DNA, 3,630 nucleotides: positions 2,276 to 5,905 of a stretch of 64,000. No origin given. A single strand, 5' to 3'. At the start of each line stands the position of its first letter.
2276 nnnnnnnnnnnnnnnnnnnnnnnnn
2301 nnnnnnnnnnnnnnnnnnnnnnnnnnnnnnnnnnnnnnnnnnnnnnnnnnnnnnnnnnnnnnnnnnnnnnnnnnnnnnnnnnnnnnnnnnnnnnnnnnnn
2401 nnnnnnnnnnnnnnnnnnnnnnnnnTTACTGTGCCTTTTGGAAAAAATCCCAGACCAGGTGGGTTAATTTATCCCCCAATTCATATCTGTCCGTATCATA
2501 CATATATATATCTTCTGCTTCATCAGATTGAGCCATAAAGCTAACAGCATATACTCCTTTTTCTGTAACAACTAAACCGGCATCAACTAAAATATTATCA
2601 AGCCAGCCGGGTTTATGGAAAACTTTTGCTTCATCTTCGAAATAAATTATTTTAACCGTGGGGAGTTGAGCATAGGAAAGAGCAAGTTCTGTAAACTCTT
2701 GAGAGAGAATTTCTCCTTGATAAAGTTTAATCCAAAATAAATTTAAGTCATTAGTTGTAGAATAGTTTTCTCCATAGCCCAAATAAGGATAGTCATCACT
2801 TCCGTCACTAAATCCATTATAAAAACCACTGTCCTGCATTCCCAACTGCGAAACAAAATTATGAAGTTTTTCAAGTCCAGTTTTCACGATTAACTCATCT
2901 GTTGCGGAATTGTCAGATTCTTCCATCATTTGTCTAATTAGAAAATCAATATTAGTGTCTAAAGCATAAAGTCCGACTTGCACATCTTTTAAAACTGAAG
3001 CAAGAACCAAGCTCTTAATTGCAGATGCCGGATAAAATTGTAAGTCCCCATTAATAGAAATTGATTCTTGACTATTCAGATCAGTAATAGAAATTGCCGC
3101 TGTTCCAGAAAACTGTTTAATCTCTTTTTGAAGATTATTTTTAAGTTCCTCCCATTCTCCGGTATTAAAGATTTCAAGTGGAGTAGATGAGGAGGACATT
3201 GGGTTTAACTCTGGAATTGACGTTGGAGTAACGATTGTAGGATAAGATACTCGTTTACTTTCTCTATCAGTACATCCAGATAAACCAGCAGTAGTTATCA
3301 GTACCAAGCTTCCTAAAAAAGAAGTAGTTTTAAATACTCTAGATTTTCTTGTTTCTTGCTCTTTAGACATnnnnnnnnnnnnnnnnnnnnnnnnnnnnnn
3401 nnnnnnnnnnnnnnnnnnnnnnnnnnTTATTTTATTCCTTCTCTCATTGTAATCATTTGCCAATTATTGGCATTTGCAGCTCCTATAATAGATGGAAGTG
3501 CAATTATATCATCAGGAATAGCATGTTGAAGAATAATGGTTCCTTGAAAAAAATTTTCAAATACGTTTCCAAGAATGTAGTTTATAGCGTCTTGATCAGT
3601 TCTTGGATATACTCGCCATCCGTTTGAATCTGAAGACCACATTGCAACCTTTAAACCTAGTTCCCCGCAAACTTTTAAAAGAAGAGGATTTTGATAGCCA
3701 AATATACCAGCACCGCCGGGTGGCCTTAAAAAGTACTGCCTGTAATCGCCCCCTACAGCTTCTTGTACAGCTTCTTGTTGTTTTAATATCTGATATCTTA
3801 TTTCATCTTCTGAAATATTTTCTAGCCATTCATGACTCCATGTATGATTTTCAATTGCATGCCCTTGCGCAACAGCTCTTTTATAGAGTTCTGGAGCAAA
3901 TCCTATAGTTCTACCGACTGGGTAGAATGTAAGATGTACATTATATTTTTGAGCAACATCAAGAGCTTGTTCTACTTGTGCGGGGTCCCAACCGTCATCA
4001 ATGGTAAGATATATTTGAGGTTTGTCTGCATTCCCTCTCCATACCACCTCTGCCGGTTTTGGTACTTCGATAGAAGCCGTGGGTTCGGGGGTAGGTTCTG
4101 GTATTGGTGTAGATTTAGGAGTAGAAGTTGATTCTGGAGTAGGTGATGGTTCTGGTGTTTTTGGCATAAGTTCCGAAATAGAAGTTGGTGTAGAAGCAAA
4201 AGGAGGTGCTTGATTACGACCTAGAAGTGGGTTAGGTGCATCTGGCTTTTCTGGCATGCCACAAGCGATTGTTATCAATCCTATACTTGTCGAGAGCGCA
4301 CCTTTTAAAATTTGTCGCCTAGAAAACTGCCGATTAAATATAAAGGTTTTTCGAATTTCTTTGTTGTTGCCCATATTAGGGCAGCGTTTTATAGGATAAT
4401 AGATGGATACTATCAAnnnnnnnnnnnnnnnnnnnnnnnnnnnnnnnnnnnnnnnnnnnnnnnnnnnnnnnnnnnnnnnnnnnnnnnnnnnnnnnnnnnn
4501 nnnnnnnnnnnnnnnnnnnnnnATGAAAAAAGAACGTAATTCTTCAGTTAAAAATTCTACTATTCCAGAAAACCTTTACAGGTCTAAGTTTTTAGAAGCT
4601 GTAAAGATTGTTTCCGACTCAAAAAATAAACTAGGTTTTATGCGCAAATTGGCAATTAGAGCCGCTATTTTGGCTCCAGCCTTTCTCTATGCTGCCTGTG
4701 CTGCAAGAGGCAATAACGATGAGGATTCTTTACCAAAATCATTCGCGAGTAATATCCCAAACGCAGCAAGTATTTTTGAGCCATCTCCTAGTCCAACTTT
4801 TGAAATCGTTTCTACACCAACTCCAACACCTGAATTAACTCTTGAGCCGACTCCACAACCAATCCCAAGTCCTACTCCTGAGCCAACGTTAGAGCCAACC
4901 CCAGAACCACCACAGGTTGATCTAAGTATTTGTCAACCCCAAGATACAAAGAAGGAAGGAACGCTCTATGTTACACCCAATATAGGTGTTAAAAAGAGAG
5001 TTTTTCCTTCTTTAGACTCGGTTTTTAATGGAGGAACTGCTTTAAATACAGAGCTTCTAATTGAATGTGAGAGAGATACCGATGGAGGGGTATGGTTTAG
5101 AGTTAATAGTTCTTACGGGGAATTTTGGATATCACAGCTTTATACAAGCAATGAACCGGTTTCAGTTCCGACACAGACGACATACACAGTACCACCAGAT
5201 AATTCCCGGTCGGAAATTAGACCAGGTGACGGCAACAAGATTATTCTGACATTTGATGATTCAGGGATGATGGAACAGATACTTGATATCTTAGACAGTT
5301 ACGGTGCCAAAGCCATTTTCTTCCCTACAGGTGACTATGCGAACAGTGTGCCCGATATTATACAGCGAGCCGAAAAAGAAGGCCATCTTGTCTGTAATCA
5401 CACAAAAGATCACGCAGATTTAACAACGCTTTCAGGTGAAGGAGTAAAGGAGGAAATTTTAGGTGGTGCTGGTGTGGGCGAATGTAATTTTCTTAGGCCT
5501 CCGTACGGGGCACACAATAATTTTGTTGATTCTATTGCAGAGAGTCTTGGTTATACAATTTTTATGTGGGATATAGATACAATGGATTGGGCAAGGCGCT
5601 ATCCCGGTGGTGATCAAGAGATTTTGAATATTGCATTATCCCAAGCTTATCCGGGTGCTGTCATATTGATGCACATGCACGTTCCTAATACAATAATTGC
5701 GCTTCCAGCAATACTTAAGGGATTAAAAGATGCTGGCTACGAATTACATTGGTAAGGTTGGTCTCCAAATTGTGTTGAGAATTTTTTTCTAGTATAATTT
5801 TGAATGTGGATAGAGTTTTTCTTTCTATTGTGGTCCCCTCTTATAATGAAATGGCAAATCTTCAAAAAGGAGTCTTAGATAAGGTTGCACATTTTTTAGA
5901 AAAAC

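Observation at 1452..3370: Convergent genes with paralogous 60-aa N-terminal leaders but unrelated catalytic domains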

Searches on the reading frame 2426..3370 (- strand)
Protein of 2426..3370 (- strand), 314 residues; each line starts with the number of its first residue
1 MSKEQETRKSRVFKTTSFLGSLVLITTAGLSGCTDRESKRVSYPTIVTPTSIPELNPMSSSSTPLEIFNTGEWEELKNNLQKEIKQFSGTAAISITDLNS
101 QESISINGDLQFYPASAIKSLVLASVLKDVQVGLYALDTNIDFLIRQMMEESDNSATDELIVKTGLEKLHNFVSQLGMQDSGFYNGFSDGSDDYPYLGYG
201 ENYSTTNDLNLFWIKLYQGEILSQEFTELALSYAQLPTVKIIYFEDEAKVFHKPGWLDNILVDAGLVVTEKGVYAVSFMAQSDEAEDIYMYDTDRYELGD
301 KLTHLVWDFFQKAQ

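Call 4: search_protein_families(library=pfam, proteins=[window:2426-3370:-], max_evalue=0.1)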
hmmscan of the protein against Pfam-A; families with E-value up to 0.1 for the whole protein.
window:2426-3370:- (314 aa): 4 families
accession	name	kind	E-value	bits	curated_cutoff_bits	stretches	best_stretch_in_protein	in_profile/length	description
PF13354.11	Beta-lactamase2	-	1.6e-30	106.5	22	2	144-278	78-212/214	Beta-lactamase enzyme family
PF00941.27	FAD_binding_5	-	0.033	14.5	27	1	37-144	38-143/170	FAD binding domain in molybdopterin dehydrogenase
PF12495.13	Vip3A_N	-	0.033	14.5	25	1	75-154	69-141/177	Vegetative insecticide protein 3A N terminal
PF23252.1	KH_PARP14_5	-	0.045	14.3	23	0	66-108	8-50/70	PARP14, fifth type I KH domain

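Call 9: find_homologous_proteins(query=window:2429-3370:-)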
Query window:2429-3370:- (314 aa): 2 proteins with E <= 0.001 among 1097 candidates.
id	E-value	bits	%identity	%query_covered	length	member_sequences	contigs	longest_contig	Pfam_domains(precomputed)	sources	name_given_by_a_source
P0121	8.2e-204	694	100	100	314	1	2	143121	PF13354.13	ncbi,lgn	-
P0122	7.9e-79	283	47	99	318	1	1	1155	PF13354.13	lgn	-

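Call 15: find_encoding_contigs(protein=P0122, flank=10000)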
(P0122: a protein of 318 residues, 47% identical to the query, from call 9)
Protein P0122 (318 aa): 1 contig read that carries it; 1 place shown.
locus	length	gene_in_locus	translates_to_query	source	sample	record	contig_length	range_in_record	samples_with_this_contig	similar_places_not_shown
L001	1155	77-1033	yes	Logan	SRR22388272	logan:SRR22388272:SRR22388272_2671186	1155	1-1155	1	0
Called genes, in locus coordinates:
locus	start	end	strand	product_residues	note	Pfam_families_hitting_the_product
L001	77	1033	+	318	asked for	PF13354:Beta-lactamase2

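Call 37: search_solved_structures(query=P0121, max_evalue=0.01, show_alignments=2)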
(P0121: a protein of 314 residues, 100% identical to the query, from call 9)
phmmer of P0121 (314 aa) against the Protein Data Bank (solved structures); distinct sequences matched with E-value up to 0.01: 9.
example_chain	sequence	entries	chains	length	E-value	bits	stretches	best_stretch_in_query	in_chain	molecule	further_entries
4ewf_A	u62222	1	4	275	1.6e-07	34.3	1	137-280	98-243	Beta-lactamase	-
2j7v_A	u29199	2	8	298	8.5e-06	28.7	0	148-279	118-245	TLL2115 PROTEIN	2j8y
2j9o_A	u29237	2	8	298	1e-05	28.4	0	148-279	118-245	TLL2115 PROTEIN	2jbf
3cjm_A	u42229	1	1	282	1.3e-05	28.1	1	69-126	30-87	Putative beta-lactamase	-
5gs8_A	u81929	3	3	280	0.00048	22.9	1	92-259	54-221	Beta-lactamase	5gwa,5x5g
6nvu_A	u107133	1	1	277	0.00059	22.6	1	92-302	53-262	Beta-lactamase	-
6nvt_A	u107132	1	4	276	0.00063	22.5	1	92-301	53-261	Beta-lactamase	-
6pq8_A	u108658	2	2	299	0.00067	22.4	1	92-302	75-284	Beta-lactamase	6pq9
4hes_A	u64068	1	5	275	0.003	20.3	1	144-282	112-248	Beta-lactamase class A-like protein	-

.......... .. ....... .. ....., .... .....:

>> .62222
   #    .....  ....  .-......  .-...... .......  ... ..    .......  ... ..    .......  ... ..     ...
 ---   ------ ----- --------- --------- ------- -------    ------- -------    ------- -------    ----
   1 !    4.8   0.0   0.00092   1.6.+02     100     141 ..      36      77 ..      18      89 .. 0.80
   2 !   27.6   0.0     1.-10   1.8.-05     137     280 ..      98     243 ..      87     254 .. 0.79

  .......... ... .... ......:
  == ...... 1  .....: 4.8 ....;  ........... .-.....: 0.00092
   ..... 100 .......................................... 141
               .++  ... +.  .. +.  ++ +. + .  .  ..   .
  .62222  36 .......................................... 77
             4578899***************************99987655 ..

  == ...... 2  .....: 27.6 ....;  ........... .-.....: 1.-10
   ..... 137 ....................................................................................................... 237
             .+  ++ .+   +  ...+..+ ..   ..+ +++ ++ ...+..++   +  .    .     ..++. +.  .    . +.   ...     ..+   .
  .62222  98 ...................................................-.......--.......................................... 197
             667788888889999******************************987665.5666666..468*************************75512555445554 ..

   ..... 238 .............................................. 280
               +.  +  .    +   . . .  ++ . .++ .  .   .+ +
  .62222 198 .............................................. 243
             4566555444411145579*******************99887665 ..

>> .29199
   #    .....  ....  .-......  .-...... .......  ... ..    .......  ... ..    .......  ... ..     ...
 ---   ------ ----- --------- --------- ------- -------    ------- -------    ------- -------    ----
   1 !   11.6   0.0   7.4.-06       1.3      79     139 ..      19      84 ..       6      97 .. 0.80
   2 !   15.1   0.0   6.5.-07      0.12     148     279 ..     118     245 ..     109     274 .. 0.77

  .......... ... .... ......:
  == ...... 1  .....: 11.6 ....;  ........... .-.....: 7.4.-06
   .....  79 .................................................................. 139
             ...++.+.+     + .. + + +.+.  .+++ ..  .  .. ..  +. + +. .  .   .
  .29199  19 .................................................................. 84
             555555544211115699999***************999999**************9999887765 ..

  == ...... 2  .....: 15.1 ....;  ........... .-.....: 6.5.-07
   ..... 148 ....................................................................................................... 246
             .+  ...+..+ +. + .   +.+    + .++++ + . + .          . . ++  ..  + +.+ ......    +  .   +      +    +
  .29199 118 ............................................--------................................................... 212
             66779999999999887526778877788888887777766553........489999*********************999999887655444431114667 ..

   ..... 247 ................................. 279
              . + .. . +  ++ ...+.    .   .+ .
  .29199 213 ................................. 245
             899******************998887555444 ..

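Call 38: search_protein_families(library=ncbifam, proteins=[P0121], max_evalue=0.01)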
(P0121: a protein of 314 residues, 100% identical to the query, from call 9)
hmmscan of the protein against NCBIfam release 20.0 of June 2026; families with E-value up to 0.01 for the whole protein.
P0121 (314 aa): 8 families
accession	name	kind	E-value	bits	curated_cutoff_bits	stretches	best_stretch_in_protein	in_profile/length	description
NF033103.1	bla_class_A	equivalog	1.3e-10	40.9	200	2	80-142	2-64/257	class A beta-lactamase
NF012099.1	SubclassA2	equivalog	1.9e-07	30.5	320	1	140-229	94-182/275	class A beta-lactamase, subclass A2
NF040467.1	blaRAA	exception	5.3e-05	22.4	590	1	137-228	111-201/290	RAA family extended-spectrum beta-lactamase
NF000447.2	bla-A_Chryseo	exception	5.4e-05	22.5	510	0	144-230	118-203/292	CGA/CIA family class A beta-lactamase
NF000298.2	blaTLA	exception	0.00021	20.4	640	1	92-228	83-215/309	TLA family extended-spectrum class A beta-lactamase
NF000481.1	carbeni_gen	exception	0.00088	18.9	430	1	69-145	16-92/284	CARB/PSE/RTG family carbenicillin-hydrolyzing class A beta-lactamase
NF041445.1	blaRATA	exception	0.0038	16.4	660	0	76-145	28-97/302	RATA family class A beta-lactamase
NF000538.1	classA_carba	equivalog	0.0046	16.4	390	1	85-153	3-71/254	carbapenem-hydrolyzing class A beta-lactamase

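Call 48: find_homologous_proteins(query=A5, max_evalue=0.001)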
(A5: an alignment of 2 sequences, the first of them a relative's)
Query A5 (2 sequences) (314 aa, profile of the alignment): 8 proteins with E <= 0.001 among 8000 candidates.
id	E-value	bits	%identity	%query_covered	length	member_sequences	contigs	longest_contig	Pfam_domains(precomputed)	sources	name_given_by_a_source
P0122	3.0e-188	643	47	99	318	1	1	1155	PF13354.13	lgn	-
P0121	1.5e-184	631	100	100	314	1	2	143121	PF13354.13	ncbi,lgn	-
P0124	5.6e-98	346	53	86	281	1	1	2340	PF13354.13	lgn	-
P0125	2.9e-59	219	37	97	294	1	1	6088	PF13354.13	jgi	jgi:hypothetical protein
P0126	6.2e-58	215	40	76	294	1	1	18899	PF13354.13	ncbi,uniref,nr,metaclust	ncbi:MAG: hypothetical protein A2Z24_02860 [Candidatus Woykebacteria bacterium RBG_16_44_10]|uniref:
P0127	7.5e-49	185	41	75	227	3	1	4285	PF13354.13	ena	-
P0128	2.4e-47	180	37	85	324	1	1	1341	PF13354.13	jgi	-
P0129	2.0e-6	45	21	79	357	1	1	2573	PF13354.13,PF00144.30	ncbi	-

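Call 50: find_encoding_contigs(protein=P0124, flank=3000)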
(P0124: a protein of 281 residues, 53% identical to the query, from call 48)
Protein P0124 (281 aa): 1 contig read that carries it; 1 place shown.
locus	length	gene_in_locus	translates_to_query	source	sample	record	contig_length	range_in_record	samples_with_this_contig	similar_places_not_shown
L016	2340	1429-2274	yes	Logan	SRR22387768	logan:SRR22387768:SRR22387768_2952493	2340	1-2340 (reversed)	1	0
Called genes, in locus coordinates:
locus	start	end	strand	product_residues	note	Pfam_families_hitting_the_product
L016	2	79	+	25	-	?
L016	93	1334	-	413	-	PF01522:Polysacc_deac_1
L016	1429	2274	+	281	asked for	PF13354:Beta-lactamase2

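Call 63: find_encoding_contigs(protein=P0126, flank=6000, max_places=1)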
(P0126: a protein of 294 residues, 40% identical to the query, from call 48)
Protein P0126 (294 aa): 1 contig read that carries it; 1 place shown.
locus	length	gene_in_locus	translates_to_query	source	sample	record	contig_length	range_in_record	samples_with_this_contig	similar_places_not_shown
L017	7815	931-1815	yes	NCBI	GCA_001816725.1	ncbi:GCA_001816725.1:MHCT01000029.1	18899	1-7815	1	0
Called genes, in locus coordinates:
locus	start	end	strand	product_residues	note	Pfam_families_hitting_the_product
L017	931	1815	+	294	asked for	PF13354:Beta-lactamase2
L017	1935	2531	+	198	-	PF00633:HHH (weak), PF14520:HHH_5 (faint), PF21176:RecR_HhH, PF01751:Toprim, PF13662:Toprim_4, PF21175:RecR_C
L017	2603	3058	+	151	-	PF09424:YqeY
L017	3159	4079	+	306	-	PF01544:CorA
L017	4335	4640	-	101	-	-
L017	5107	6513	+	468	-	PF01921:tRNA-synt_1f (faint), PF01406:tRNA-synt_1e, PF09334:tRNA-synt_1g (faint)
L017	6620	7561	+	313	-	PF07963:N_methyl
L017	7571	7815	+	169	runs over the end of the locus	-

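Call 64: find_encoding_contigs(protein=P0127, flank=5000, max_places=1)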
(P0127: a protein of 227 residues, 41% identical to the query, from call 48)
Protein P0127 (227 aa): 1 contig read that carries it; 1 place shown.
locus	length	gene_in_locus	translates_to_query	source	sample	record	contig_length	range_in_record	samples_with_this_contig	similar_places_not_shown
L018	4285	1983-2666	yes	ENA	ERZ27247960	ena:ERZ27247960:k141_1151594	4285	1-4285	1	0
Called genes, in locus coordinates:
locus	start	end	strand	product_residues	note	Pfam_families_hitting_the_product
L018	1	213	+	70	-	?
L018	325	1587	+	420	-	PF01522:Polysacc_deac_1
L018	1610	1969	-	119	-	-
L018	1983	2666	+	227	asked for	PF13354:Beta-lactamase2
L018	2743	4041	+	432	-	PF13354:Beta-lactamase2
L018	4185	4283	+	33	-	?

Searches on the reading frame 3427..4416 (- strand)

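Call 4: search_protein_families(library=pfam, proteins=[window:3427-4416:-], max_evalue=0.1)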
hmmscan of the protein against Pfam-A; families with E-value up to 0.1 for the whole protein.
window:3427-4416:- (329 aa): 1 family
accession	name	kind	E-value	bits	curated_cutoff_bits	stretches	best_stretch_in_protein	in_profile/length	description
PF01522.26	Polysacc_deac_1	-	1.2e-28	100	23.1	1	128-257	2-123/124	Polysaccharide deacetylase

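Call 38: search_protein_families(library=ncbifam, proteins=[window:3427-4374:-], max_evalue=0.01)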
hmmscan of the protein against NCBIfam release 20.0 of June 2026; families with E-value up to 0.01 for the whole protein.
window:3427-4374:- (315 aa): 8 families
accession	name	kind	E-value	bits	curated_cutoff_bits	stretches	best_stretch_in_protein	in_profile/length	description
TIGR02884.1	spore_pdaA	equivalog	8.5e-29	100.8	298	1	105-310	23-220/224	delta-lactam-biosynthetic de-N-acetylase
TIGR02764.1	spore_ybaN_pdaB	equivalog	5.4e-26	91.5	237.4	1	115-310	2-187/191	polysaccharide deacetylase family sporulation protein PdaB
NF045821.1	PgAcgDacpgdA1_Bac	equivalog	6.6e-26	90.8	400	1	113-288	82-244/282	peptidoglycan-N-acetylglucosamine deacetylase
TIGR04243.1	nodulat_NodB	equivalog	7.9e-25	87.5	240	1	119-285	2-156/197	chitooligosaccharide deacetylase NodB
NF045820.1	PgAcgDacpgdA_Strep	equivalog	2.3e-23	82.7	800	1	118-312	267-446/463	peptidoglycan-N-acetylglucosamine deacetylase PgdA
TIGR02873.1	spore_ylxY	hypoth_equivalog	3.5e-21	75.6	391.5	1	107-307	73-260/268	probable sporulation protein, polysaccharide deacetylase family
NF045822.1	PgAcgDacpgdA2_Bac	equivalog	1.2e-16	60.9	400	1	101-301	53-249/274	peptidoglycan-N-acetylglucosamine deacetylase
TIGR03006.1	pepcterm_polyde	equivalog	4.1e-07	29.4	276.2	1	134-210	36-112/272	XrtA system polysaccharide deacetylase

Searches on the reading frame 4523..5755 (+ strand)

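Call 4: search_protein_families(library=pfam, proteins=[window:4523-5755:+], max_evalue=0.1)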
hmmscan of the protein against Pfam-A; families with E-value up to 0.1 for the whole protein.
window:4523-5755:+ (410 aa): 1 family
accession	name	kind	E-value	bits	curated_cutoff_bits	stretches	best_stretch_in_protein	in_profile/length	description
PF01522.26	Polysacc_deac_1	-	1e-23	84.1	23.1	1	236-346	5-123/124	Polysaccharide deacetylase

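Call 38: search_protein_families(library=ncbifam, proteins=[window:4523-5755:+], max_evalue=0.01)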
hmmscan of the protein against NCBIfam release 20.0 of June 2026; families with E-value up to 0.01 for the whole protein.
window:4523-5755:+ (410 aa): 10 families
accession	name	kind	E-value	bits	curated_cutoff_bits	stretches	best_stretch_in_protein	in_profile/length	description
TIGR02884.1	spore_pdaA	equivalog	2.9e-34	118.7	298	1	238-408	37-217/224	delta-lactam-biosynthetic de-N-acetylase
TIGR02764.1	spore_ybaN_pdaB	equivalog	8.4e-33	113.8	237.4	1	237-408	5-184/191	polysaccharide deacetylase family sporulation protein PdaB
TIGR04243.1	nodulat_NodB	equivalog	7.3e-29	100.7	240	1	239-389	3-160/197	chitooligosaccharide deacetylase NodB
NF045821.1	PgAcgDacpgdA1_Bac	equivalog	1.2e-25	90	400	1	238-385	88-241/282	peptidoglycan-N-acetylglucosamine deacetylase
NF045820.1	PgAcgDacpgdA_Strep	equivalog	3.1e-25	88.9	800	1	240-407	270-440/463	peptidoglycan-N-acetylglucosamine deacetylase PgdA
TIGR02873.1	spore_ylxY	hypoth_equivalog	5e-23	81.7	391.5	1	249-408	99-260/268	probable sporulation protein, polysaccharide deacetylase family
NF045822.1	PgAcgDacpgdA2_Bac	equivalog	3.8e-20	72.4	400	1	241-408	73-255/274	peptidoglycan-N-acetylglucosamine deacetylase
TIGR03006.1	pepcterm_polyde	equivalog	8.8e-07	28.3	276.2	1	250-312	36-98/272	XrtA system polysaccharide deacetylase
NF037973.1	metallo_SslE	exception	1.7e-05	22.4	3000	1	39-126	5-89/1519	lipoprotein metalloprotease SslE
NF008084.0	PRK10819.1-5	equivalog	0.00075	19.4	315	1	37-146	14-124/249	TonB system transport protein TonB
